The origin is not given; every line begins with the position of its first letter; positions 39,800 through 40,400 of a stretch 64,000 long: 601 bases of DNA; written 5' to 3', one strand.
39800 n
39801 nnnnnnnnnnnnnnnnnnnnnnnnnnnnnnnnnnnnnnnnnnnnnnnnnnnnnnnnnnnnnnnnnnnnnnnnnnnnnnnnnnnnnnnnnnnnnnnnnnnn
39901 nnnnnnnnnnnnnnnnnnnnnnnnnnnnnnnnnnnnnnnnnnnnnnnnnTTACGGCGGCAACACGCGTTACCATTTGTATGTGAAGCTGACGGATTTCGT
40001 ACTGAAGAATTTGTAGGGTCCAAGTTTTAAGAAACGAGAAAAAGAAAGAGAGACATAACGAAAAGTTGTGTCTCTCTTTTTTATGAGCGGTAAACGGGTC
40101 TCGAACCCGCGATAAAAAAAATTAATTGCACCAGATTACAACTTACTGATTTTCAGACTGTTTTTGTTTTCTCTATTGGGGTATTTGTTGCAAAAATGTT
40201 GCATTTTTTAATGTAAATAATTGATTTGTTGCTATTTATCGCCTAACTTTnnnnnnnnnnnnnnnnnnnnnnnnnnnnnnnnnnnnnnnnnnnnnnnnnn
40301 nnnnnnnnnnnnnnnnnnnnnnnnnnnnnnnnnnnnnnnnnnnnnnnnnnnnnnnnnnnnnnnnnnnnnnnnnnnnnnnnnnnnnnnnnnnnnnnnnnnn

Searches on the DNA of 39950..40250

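Call 106: search_rna_families(source=window, start=39950, end=40250, threshold=evalue, max_evalue=10, show_alignments=1)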
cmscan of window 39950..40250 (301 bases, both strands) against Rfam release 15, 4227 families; matches with E-value up to 10: 13.
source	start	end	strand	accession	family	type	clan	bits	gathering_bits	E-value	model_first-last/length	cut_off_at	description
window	40036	40145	-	RF00121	MicC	Gene; sRNA;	-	26.9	90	0.042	1-123/123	no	MicC RNA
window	39993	40079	+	RF04339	Plastid-psbJ-3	Cis-reg;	CL00152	20.5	61.7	0.31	1-125/125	no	Plastid-psbJ-3 3UTR RNA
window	39988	40085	+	RF02055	STnc380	Gene; sRNA;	-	20.4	60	0.071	1-108/108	no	Enterobacterial sRNA STnc380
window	40041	40236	-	RF01402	STnc150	Gene; sRNA;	-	19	60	0.042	26-267/267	no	STnc150 Hfq binding RNA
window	39997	40084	+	RF02029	sraA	Gene; sRNA;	-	17.9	56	2.4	1-95/95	no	sraA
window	40046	40125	+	RF02527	SSRC38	Gene; sRNA;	-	17.7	80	0.6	1-166/166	no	Streptococcus sRNA SSRC38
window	40041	40083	-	RF04134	MIR7504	Gene; miRNA;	-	16.9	83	2.5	1-124/124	no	MIR7504 microRNA precursor family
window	40085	40165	+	RF00172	CAESAR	Cis-reg;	-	16.6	45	1.8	1-80/80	no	ctgf/hcs24 CAESAR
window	40071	40198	+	RF01241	SNORA81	Gene; snRNA; snoRNA; HACA-box;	-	15.3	45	1.4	1-179/179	no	Small nucleolar RNA SNORA81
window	39983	40088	+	RF01409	STnc250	Gene; sRNA;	-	15.1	42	1.5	1-94/94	no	STnc250 Hfq binding RNA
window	40016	40108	+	RF04128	MIR8562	Gene; miRNA;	-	14.9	211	1.8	70-173/242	no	MIR8562 microRNA precursor family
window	40088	40139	+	RF04351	Plastid-psbl-rps4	Cis-reg;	-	13.7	68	3.7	1-53/53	no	Plastid-psbl-rps4 3UTR RNA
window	39997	40083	+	RF02995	IMES-5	Gene; sRNA;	-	12.6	96.1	5.3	1-150/150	no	IMES-5 RNA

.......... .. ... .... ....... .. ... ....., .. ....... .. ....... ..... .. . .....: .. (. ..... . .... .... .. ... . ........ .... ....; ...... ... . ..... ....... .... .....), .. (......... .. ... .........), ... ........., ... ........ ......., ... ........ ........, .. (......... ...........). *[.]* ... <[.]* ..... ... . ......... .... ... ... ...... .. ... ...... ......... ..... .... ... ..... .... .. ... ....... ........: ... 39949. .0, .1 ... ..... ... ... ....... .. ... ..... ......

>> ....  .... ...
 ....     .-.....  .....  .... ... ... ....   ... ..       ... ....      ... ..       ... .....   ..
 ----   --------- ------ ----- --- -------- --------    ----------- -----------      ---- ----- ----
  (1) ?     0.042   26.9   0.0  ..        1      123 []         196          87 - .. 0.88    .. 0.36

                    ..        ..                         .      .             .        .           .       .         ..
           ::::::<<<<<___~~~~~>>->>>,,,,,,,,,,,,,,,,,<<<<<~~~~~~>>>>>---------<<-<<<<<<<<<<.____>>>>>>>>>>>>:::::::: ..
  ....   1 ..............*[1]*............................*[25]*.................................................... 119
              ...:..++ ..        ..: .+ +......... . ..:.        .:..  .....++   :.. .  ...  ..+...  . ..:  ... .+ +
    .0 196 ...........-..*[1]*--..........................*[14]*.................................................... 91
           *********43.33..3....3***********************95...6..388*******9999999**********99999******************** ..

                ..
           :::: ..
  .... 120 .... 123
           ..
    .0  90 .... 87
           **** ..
